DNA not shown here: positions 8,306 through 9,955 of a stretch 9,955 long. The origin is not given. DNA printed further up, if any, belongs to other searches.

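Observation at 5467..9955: Pilin-less, divergently organised type IV filament-like module (CxxC protein, FlaI-type ATPase, small membrane ORFs, opposite a double-T2SSF platform)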

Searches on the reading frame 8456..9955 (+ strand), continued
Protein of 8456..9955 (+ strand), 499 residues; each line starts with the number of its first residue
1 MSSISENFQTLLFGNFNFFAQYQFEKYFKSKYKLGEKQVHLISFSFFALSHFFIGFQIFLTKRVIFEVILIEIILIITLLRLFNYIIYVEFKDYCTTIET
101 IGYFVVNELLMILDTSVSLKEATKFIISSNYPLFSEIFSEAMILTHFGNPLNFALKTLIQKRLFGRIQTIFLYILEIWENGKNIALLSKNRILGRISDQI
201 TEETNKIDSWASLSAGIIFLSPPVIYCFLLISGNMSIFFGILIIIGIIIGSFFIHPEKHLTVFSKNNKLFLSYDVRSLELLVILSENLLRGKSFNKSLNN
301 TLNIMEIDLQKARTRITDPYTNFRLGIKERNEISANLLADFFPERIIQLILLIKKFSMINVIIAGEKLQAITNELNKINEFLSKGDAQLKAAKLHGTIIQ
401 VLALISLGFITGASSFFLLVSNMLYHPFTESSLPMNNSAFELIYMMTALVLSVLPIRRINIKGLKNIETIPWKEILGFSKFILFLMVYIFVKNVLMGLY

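Call 32: find_encoding_contigs(protein=P0023, flank=10000, max_places=2)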
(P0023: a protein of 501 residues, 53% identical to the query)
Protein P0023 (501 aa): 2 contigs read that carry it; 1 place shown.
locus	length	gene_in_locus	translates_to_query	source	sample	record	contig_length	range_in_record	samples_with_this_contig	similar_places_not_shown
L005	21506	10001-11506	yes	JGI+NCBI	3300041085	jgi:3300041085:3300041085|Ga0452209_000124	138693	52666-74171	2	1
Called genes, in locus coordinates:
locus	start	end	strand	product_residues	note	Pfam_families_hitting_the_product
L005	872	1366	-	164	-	PF00164:Ribosom_S12_S23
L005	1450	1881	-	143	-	PF07650:KH_2, PF13083:KH_KhpA-B (faint), PF00013:KH_1 (weak), PF26594:KH_NusA_2nd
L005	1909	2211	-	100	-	PF01248:Ribosomal_L7Ae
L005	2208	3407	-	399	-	PF04998:RNA_pol_Rpb1_5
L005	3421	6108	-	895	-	PF04997:RNA_pol_Rpb1_1, PF00623:RNA_pol_Rpb1_2, PF04983:RNA_pol_Rpb1_3, PF05000:RNA_pol_Rpb1_4, PF04998:RNA_pol_Rpb1_5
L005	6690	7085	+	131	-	PF01797:Y1_Tnp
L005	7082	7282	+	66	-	-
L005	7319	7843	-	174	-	-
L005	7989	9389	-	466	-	PF00437:T2SSE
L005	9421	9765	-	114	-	-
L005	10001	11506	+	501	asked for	-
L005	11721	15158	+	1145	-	-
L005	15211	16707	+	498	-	-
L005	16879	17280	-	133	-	PF00380:Ribosomal_S9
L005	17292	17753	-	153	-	PF00572:Ribosomal_L13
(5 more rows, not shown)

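Call 33: find_encoding_contigs(protein=P0016, flank=10000, max_places=2)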
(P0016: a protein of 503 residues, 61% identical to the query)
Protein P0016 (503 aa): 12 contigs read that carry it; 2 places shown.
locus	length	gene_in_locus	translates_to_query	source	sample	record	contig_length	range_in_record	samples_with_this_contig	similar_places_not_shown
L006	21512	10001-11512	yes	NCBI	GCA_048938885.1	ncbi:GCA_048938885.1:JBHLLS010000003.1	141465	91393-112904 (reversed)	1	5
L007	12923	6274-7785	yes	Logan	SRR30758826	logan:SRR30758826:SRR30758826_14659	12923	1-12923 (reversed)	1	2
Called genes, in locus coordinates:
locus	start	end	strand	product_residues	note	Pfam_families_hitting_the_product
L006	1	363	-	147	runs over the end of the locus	PF00164:Ribosom_S12_S23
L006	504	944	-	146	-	PF07650:KH_2, PF13083:KH_KhpA-B (faint), PF00013:KH_1 (faint), PF26594:KH_NusA_2nd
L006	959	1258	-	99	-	PF01248:Ribosomal_L7Ae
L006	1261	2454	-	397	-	PF04998:RNA_pol_Rpb1_5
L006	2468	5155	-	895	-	PF04997:RNA_pol_Rpb1_1, PF00623:RNA_pol_Rpb1_2, PF04983:RNA_pol_Rpb1_3, PF05000:RNA_pol_Rpb1_4, PF04998:RNA_pol_Rpb1_5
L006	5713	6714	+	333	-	-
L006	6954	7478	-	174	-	-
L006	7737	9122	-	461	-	PF27713:UCP018868 (faint), PF00437:T2SSE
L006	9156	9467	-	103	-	-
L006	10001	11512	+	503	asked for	-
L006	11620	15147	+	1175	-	-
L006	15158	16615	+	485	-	-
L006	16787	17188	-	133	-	PF00380:Ribosomal_S9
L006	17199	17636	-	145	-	PF00572:Ribosomal_L13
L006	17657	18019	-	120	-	PF17135:Ribosomal_L18, PF00828:Ribosomal_L27A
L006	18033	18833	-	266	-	PF01193:RNA_pol_L, PF01000:RNA_pol_A_bac, PF13484:Fer4_16 (faint), PF12838:Fer4_7 (faint), PF13237:Fer4_10 (weak), PF00037:Fer4 (weak), PF13187:Fer4_9 (weak)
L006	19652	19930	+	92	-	-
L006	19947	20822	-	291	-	PF00398:RrnaAD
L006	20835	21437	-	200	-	PF04919:DUF655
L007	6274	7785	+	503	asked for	-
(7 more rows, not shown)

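Call 48: search_protein_families(library=pfam, proteins=[P0171, P0174, P0175, P0176, P0170, P0173, P0180, P0181, P0161, P0162], max_evalue=0.01)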
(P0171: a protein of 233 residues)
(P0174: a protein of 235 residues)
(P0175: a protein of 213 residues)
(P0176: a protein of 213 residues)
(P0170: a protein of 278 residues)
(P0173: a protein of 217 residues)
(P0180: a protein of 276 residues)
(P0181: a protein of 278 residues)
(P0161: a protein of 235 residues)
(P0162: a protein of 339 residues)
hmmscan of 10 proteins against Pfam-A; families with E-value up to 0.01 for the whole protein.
P0171 (233 aa): 0 families

P0174 (235 aa): 0 families

P0175 (213 aa): 0 families

P0176 (213 aa): 0 families

P0170 (278 aa): 2 families
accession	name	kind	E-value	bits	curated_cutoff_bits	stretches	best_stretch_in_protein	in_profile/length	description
PF00482.28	T2SSF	-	9.6e-07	29.3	25.2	1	119-235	5-121/125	Type II secretion system (T2SS), protein F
PF20990.2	DUF2207_C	-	0.00072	19.8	33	0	20-95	110-184/247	Predicted membrane protein (DUF2207) C-terminal domain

P0173 (217 aa): 1 family
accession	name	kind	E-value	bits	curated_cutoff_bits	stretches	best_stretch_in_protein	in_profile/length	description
PF00482.28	T2SSF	-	4.7e-05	23.8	25.2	1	57-178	2-120/125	Type II secretion system (T2SS), protein F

P0180 (276 aa): 1 family
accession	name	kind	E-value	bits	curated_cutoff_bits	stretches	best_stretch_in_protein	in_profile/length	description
PF00482.28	T2SSF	-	8.8e-13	48.8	25.2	1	139-264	2-124/125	Type II secretion system (T2SS), protein F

P0181 (278 aa): 1 family
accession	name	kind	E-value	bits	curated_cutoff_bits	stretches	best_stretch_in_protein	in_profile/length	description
PF20990.2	DUF2207_C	-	0.0027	17.9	33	0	200-272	112-191/247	Predicted membrane protein (DUF2207) C-terminal domain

P0161 (235 aa): 0 families

P0162 (339 aa): 0 families

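Call 53: find_related_loci(query=A1, collection=genome_contigs, flank=10000)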
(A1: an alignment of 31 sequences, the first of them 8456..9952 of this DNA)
Query A1 (499 aa) in genome_contigs; peptide patterns used: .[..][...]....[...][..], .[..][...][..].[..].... (x = any residue, [..] = any of these).
64 stretches matched a pattern; 16 encode a relative of the query (tblastn E <= 1e-3); 14 distinct loci.
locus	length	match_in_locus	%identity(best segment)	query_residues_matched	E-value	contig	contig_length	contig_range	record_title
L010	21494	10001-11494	73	1-498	0e+0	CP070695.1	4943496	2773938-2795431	MAG: Candidatus Heimdallarchaeota archaeon isolate bin6 chromosome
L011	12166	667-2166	71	1-499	0e+0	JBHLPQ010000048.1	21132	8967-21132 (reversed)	MAG: Promethearchaeota archaeon isolate H2S.126 H2S.126@1506, whole genome shotgun sequence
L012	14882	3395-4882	69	5-499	0e+0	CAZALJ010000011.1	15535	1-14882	MAG TPA_asm: uncultured archaeon isolate SRP239594_co1_179 genome assembly, contig: NODE_1692_length_15535_cov_13.419121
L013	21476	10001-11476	68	8-498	0e+0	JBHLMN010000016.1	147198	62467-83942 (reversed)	MAG: Promethearchaeota archaeon isolate DZ2M.341 DZ2M.341@185, whole genome shotgun sequence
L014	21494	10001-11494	63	1-498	0e+0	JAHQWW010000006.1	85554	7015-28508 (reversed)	MAG: Candidatus Hodarchaeota archaeon isolate WORE3 WOR324_NODE_23_length_85554_cov_5.41693_ID_45, whole genome shotgun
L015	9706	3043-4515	60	8-499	0e+0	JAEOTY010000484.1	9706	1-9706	MAG: Candidatus Hodarchaeota archaeon isolate YT5_056 k127_78380662, whole genome shotgun sequence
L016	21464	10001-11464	61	12-499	1e-180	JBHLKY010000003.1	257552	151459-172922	MAG: Candidatus Hermodarchaeota archaeon isolate DZ1M.253 DZ1M.253@52, whole genome shotgun sequence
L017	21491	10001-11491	53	4-499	4e-162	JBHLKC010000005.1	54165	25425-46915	MAG: Candidatus Hodarchaeota archaeon isolate DZ1B.236 DZ1B.236@1112, whole genome shotgun sequence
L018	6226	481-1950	51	9-499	3e-139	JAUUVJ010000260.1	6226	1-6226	MAG: Candidatus Hodarchaeota archaeon isolate CSMAG_10 CSMAG_10_k127_7875262_length_6226_cov_11.0000, whole genome shotg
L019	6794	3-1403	52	22-489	7e-138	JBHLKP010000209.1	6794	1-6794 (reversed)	MAG: Candidatus Hodarchaeota archaeon isolate DZ1M.117 DZ1M.117@54384, whole genome shotgun sequence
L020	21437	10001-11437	41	12-495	1e-105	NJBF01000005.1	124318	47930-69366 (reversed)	MAG: Candidatus Heimdallarchaeota archaeon B3_Heim 70, whole genome shotgun sequence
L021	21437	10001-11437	40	12-495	2e-101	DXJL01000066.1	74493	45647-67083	MAG TPA_asm: Candidatus Heimdallarchaeota archaeon isolate MAG_8 k141_1887176, whole genome shotgun sequence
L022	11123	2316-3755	39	13-497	1e-96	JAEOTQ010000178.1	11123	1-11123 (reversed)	MAG: Candidatus Hodarchaeota archaeon isolate YT2_065 k127_46806270, whole genome shotgun sequence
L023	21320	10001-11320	39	12-456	7e-89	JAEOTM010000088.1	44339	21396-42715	MAG: Candidatus Hodarchaeota archaeon isolate YT2_004 k127_18386259, whole genome shotgun sequence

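Call 58: search_solved_structures(query=A5, max_evalue=1)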
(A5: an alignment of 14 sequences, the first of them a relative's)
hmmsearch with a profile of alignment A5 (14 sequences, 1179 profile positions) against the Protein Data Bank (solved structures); distinct sequences matched with E-value up to 1: 0.

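Call 59: search_solved_structures(query=A6, max_evalue=1)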
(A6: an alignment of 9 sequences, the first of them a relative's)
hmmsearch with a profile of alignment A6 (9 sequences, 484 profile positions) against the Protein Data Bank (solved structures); distinct sequences matched with E-value up to 1: 0.

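Call 81: search_protein_families(library=pfam, alignment_id=A6, max_evalue=1)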
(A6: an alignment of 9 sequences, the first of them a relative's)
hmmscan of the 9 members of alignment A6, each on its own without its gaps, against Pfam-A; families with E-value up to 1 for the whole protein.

A. member 1, L002:15134-16585:+ (484 aa): 0 families

B. families by the number of members that match (of 9 scanned): 11 families
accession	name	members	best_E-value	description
PF14165.11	YtzH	1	0.035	YtzH-like protein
PF09951.15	Imm33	1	0.08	Immunity protein Imm33 domain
PF08073.18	CHDNT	1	0.088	CHDNT (NUC034) domain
PF22227.1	DNA_pol3_gamma_R_C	1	0.097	DNA polymerase III gamma subunit-related, C-terminal domain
PF21720.4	MIOS_WD40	1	0.13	MIOS, WD40 repeat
PF01554.23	MatE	1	0.19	MatE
PF17733.7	KPWE_dom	1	0.19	PEX14-like KPWE domain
PF21489.3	Fim1C-like_C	1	0.21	Fimbrium tip subunit Fim1C-like, C-terminal domain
PF05568.16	ASFV_J13L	1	0.23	African swine fever virus J13L protein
PF17353.8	DUF5381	1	0.28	Family of unknown function (DUF5381)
PF12948.12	MSP7_C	1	0.63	MSP7-like protein C-terminal domain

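Call 82: search_protein_families(library=pfam, alignment_id=A5, max_evalue=1)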
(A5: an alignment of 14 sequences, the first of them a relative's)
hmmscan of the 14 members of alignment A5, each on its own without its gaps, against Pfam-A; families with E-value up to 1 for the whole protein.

A. member 1, L002:11614-15120:+ (1169 aa): 0 families

B. families by the number of members that match (of 14 scanned): 4 families
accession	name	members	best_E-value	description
PF12416.13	DUF3668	1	0.023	Cep120 protein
PF17756.7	RET_CLD1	1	0.062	RET Cadherin like domain 1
PF18476.7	PIN_8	1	0.15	PIN like domain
PF04759.18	DUF617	1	0.19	Protein of unknown function, DUF617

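Call 95: search_protein_families(library=pfam, proteins=[L013:701-2041:-, L013:2275-2793:-, L013:2774-4381:-, L013:4357-4857:-, L013:5981-7390:-, L013:11628-12644:-, L006:5713-6714:+], max_evalue=0.001)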
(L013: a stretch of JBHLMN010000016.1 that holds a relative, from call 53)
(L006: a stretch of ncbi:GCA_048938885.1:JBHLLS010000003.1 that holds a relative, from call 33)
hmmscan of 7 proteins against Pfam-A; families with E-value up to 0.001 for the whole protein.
L013:701-2041:- (446 aa): 4 families
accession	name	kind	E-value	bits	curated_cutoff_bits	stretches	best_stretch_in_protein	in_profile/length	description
PF00534.26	Glycos_transf_1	-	3.2e-38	131.4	26.4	1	237-414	2-169/172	Glycosyl transferases group 1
PF13692.12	Glyco_trans_1_4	-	4e-26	92.4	27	1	252-403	3-142/142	Glycosyl transferases group 1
PF13439.12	Glyco_transf_4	-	6.5e-12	46.2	28.5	1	28-227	1-169/170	Glycosyltransferase Family 4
PF13524.12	Glyco_trans_1_2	-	7.8e-05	23.1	25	1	279-417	12-128/144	Glycosyl transferase-like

L013:2275-2793:- (172 aa): 3 families
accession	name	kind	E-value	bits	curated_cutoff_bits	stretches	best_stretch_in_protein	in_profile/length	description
PF22769.1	DCD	-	4e-34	118.3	27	1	20-167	14-151/153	dCTP deaminase-like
PF00692.24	dUTPase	-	1.3e-12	48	22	1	85-170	22-105/129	dUTPase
PF06559.16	DCD_N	-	0.00075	19.8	21.4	0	30-167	26-161/164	2'-deoxycytidine 5'-triphosphate deaminase (DCD) N-terminal domain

L013:2774-4381:- (535 aa): 0 families

L013:4357-4857:- (166 aa): 0 families

L013:5981-7390:- (469 aa): 4 families
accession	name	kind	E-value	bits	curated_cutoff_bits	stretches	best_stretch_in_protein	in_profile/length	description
PF14239.11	RRXRR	-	4.8e-64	215.9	25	1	68-240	1-174/174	RRXRR protein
PF14279.12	HNH_5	-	2e-13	50.5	27.5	1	259-309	1-53/56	HNH endonuclease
PF01844.29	HNH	-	2.4e-13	50.4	21.4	1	259-302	1-47/47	HNH endonuclease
PF13395.12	HNH_4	-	3.7e-07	30.4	22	1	269-304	18-53/54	HNH endonuclease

L013:11628-12644:- (338 aa): 1 family
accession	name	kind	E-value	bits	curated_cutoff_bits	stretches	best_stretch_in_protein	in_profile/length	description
PF00753.33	Lactamase_B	-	4.2e-05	24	22.7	0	68-229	46-184/196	Metallo-beta-lactamase superfamily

L006:5713-6714:+ (333 aa): 0 families
